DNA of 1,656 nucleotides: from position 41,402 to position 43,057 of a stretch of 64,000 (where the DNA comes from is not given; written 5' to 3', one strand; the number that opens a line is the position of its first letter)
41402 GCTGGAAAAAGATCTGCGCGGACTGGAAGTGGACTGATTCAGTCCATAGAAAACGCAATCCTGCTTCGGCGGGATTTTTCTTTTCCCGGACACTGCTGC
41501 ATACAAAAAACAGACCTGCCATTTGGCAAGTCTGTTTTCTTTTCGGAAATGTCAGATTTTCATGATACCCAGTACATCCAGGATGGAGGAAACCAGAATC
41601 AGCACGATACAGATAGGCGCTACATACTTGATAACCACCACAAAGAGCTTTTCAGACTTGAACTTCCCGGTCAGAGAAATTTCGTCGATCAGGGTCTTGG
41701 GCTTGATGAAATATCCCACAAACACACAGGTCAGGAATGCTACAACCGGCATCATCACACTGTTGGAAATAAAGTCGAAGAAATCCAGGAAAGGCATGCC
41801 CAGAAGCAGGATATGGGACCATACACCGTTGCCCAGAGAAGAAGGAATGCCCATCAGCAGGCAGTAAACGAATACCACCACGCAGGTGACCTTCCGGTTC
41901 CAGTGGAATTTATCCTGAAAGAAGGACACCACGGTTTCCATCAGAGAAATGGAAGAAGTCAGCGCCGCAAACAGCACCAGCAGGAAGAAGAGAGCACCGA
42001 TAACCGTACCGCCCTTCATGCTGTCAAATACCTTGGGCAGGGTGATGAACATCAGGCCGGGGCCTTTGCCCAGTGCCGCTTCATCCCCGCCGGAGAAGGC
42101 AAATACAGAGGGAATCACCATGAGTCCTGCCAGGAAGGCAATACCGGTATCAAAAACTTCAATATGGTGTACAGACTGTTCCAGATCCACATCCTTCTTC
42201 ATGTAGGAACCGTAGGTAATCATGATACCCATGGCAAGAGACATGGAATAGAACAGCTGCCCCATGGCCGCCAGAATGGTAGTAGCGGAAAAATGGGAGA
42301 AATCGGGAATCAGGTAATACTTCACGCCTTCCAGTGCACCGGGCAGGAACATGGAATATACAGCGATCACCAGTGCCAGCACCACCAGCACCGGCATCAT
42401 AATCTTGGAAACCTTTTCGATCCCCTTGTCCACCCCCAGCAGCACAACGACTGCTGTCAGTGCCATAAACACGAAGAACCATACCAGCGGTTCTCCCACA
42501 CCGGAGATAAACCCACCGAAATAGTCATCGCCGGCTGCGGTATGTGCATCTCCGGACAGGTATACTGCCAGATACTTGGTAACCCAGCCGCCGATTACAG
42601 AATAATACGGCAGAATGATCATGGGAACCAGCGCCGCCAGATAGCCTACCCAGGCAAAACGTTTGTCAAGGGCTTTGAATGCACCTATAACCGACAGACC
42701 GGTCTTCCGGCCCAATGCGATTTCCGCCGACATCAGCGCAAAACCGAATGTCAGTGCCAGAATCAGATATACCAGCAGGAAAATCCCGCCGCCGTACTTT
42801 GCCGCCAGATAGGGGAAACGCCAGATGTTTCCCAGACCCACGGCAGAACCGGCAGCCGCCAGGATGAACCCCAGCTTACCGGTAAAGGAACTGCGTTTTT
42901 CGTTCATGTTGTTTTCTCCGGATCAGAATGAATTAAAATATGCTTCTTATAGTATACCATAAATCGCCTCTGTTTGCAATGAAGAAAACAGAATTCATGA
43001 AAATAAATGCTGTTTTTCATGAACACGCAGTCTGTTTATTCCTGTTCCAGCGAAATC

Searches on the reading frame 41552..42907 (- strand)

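Call 6: search_protein_families(library=pfam, proteins=[window:41552-42907:-])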
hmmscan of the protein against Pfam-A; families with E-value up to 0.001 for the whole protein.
window:41552-42907:- (451 aa): 1 family
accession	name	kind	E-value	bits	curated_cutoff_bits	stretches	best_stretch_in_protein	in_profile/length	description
PF00209.24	SNF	-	6.6e-68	230.1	27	2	137-444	173-483/524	Sodium:neurotransmitter symporter family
